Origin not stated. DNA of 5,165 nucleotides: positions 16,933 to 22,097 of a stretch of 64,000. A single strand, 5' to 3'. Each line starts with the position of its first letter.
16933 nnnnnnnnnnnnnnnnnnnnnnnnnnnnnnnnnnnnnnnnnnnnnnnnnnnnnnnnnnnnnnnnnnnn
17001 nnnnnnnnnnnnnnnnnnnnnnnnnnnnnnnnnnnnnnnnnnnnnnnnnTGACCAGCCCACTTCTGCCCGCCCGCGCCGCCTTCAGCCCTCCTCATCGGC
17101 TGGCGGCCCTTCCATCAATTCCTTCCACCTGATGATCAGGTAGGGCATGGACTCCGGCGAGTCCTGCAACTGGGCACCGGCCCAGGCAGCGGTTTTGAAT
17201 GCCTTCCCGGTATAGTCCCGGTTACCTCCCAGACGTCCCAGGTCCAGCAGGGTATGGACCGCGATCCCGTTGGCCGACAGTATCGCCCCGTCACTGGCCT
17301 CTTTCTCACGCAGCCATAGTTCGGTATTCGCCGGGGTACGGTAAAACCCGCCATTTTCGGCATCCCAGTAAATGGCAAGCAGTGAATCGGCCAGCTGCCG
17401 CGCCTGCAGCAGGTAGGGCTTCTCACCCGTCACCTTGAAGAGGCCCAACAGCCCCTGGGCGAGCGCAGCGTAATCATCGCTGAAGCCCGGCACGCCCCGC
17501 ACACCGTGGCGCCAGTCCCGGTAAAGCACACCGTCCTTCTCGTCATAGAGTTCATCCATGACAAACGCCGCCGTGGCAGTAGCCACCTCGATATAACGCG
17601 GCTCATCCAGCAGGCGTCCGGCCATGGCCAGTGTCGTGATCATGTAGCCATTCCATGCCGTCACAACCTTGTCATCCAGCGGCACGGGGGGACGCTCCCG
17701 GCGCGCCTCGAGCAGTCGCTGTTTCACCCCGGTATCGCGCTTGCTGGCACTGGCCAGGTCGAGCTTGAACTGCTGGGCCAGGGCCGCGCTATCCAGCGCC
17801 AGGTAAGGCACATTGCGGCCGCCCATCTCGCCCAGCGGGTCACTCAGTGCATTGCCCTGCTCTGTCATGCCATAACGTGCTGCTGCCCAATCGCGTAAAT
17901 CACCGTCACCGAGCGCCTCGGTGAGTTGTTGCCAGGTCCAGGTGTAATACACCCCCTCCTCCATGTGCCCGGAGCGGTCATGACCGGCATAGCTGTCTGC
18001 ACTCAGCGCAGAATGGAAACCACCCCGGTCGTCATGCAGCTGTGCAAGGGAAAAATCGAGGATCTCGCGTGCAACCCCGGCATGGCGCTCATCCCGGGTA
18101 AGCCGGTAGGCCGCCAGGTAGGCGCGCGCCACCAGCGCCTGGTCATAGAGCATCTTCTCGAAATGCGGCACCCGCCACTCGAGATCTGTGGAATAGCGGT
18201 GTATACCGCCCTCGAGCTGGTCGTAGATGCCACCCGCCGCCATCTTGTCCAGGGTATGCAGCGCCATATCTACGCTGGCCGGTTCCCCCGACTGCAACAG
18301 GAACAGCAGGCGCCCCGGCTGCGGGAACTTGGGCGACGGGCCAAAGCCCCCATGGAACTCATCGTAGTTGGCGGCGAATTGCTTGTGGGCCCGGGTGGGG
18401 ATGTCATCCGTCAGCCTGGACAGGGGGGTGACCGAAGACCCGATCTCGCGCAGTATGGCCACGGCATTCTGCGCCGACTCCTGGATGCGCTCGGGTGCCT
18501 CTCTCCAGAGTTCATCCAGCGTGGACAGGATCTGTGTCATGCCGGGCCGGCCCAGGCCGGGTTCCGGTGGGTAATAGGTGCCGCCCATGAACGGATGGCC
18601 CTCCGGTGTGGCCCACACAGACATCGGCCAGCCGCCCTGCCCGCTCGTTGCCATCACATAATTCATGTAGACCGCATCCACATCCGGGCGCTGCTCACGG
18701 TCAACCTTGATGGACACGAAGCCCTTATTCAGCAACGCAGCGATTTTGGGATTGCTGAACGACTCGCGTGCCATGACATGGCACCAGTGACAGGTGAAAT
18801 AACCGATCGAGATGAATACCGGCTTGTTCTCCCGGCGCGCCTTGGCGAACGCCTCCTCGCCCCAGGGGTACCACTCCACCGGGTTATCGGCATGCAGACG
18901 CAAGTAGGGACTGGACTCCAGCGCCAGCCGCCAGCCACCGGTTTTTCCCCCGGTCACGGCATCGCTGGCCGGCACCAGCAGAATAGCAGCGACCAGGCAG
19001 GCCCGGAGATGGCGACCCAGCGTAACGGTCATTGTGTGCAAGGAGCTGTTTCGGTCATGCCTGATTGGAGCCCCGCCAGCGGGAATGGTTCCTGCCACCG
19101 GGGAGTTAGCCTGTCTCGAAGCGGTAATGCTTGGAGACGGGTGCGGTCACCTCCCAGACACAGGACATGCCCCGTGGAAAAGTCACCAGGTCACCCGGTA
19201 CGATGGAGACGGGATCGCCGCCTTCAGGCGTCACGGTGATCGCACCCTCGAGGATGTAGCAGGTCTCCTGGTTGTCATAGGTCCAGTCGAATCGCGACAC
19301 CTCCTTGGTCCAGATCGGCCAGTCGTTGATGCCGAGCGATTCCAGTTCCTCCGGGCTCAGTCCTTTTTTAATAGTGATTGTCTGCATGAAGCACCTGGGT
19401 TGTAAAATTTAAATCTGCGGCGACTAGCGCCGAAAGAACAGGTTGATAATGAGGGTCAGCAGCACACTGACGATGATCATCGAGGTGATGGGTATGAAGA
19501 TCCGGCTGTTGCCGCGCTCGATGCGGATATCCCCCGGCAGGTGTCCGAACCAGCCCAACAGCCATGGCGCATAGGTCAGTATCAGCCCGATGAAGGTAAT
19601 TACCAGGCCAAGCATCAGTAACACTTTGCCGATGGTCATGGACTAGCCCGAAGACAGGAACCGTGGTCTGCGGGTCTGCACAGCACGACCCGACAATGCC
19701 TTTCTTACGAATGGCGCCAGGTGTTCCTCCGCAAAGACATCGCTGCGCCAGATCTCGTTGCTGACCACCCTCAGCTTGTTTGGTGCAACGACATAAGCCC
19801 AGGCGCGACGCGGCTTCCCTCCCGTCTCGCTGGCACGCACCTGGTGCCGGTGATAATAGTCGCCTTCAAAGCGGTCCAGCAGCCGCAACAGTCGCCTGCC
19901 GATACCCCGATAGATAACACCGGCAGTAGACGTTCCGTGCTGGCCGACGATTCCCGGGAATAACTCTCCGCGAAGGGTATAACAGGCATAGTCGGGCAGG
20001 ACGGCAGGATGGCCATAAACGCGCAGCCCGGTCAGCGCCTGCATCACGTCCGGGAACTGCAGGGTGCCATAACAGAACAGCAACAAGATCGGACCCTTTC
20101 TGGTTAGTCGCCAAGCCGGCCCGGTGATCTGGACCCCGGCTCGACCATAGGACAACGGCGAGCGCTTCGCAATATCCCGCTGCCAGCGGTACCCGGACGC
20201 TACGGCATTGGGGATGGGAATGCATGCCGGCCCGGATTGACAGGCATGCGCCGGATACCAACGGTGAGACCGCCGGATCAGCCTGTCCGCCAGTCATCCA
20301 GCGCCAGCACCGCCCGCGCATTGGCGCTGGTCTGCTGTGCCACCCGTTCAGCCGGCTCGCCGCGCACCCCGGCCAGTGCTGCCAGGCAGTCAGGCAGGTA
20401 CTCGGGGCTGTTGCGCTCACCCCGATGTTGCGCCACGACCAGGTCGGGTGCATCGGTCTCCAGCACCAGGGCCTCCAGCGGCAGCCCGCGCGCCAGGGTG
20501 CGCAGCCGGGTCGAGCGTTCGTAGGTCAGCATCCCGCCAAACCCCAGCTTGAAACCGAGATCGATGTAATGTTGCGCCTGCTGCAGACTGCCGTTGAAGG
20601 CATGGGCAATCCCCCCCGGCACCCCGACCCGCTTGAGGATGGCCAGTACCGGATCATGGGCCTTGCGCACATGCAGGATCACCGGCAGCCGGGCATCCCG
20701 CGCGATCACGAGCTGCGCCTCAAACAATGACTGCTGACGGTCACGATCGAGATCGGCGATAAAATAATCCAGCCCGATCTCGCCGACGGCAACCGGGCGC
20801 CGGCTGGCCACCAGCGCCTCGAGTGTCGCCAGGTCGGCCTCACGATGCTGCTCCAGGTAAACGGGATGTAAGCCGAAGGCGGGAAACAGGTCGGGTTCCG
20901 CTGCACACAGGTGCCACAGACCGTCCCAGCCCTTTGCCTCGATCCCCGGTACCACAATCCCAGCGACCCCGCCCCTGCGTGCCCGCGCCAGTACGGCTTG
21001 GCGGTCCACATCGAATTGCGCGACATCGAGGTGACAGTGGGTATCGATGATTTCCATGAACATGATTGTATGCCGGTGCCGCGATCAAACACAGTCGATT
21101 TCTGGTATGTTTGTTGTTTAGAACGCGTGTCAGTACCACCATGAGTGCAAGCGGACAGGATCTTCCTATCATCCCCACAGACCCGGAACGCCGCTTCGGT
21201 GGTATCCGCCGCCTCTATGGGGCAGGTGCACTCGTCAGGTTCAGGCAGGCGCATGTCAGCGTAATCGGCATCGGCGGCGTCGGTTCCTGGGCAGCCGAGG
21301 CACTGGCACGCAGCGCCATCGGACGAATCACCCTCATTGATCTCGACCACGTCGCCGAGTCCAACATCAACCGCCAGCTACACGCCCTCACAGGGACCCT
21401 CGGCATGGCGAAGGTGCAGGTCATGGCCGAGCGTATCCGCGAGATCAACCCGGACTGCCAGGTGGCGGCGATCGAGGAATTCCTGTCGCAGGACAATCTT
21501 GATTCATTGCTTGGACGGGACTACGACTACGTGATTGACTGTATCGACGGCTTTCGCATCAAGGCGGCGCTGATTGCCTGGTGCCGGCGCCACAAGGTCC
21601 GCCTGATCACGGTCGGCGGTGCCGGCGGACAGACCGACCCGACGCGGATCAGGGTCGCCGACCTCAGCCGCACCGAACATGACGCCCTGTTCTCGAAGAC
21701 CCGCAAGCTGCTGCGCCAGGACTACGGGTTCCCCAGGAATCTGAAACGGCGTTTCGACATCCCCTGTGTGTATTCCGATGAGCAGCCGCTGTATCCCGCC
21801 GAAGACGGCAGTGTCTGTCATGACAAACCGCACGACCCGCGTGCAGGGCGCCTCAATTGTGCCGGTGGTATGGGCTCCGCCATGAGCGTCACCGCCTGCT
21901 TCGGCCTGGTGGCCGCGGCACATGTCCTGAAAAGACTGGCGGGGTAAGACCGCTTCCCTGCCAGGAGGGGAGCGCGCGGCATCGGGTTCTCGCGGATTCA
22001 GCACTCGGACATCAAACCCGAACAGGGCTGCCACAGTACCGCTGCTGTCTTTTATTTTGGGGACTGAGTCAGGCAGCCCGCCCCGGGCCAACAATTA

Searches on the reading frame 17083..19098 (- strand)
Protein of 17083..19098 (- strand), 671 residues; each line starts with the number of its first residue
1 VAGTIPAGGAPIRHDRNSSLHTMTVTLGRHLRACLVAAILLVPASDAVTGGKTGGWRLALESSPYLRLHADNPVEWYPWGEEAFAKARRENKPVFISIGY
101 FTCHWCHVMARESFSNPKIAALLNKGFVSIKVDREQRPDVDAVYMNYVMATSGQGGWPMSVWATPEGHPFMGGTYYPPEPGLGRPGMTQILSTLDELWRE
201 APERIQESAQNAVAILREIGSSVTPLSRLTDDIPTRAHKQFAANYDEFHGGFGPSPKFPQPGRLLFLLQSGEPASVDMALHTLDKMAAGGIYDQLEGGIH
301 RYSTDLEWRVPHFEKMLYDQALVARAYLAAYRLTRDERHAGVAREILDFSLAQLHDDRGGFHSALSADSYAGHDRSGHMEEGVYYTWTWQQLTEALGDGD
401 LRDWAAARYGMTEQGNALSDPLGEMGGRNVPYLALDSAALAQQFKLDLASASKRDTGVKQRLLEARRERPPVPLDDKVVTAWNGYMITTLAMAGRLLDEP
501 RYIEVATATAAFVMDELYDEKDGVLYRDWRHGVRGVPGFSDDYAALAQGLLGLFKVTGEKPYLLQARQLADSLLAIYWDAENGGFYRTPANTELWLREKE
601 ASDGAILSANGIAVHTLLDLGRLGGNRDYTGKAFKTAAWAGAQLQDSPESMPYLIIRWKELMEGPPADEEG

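Call 62: search_protein_families(library=pfam, proteins=[window:17083-19098:-], max_evalue=0.00001)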
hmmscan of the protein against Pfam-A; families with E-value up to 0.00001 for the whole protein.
window:17083-19098:- (671 aa): 3 families
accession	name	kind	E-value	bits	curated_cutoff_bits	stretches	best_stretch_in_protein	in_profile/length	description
PF03190.21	Thioredox_DsbH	-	1.2e-70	237.2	27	1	57-215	3-161/163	Protein of unknown function, DUF255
PF13899.12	Thioredoxin_7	-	8.5e-11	42.3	27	1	75-139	1-65/83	Thioredoxin-like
PF07470.19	Glyco_hydro_88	-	9.4e-08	31.9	26.6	0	488-531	138-181/352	Glycosyl Hydrolase Family 88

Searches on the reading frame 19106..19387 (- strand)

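Call 62: search_protein_families(library=pfam, proteins=[window:19106-19387:-], max_evalue=0.00001)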
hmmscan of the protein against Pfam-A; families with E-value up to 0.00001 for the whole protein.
window:19106-19387:- (93 aa): 2 families
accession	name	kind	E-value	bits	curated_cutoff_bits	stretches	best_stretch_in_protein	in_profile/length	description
PF05899.18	Cupin_3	-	1.7e-27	95.4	23.5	1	17-88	3-74/74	EutQ-like cupin domain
PF07883.17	Cupin_2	-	1.5e-06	28.2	27.2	1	39-74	18-52/70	Cupin domain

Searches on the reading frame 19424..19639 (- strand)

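Call 62: search_protein_families(library=pfam, proteins=[window:19424-19639:-], max_evalue=0.00001)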
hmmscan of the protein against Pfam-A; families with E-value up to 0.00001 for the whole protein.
window:19424-19639:- (71 aa): 1 family
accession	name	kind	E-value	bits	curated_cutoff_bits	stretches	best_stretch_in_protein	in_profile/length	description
PF11146.13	DUF2905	-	2.6e-21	76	22.2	1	4-68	1-64/64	Protein of unknown function (DUF2905)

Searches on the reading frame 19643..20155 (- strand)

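Call 62: search_protein_families(library=pfam, proteins=[window:19643-20155:-], max_evalue=0.00001)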
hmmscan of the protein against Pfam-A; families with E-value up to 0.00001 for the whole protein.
window:19643-20155:- (170 aa): 1 family
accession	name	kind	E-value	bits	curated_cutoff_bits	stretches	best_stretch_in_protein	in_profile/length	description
PF06094.17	GGACT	-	8.6e-19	68.7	22.8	1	26-137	1-119/120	Gamma-glutamyl cyclotransferase, AIG2-like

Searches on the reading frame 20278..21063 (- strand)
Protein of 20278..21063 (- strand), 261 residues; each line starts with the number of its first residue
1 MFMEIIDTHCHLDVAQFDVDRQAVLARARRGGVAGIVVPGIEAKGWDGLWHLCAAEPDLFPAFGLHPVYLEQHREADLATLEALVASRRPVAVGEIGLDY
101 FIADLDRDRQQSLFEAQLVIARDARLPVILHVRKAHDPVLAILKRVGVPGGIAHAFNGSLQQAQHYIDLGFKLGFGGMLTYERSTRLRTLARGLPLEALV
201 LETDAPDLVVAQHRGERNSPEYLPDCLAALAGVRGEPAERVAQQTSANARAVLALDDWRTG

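Call 62: search_protein_families(library=pfam, proteins=[window:20278-21063:-], max_evalue=0.00001)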
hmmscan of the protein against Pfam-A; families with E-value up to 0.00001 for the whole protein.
window:20278-21063:- (261 aa): 1 family
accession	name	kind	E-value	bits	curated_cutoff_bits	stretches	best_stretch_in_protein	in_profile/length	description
PF01026.27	TatD_DNase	-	2.5e-69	233.9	27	1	6-252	1-251/253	TatD related DNase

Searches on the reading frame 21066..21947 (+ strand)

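Call 62: search_protein_families(library=pfam, proteins=[window:21066-21947:+], max_evalue=0.00001)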
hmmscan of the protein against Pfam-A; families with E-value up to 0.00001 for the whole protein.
window:21066-21947:+ (293 aa): 2 families
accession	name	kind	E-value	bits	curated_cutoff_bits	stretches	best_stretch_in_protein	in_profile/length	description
PF00899.27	ThiF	-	8.8e-40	136.8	28.1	1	51-292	10-203/238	ThiF family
PF03435.24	Sacchrp_dh_NADP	-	4.2e-06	27.6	25.1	0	64-183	1-98/129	Saccharopine dehydrogenase NADP binding domain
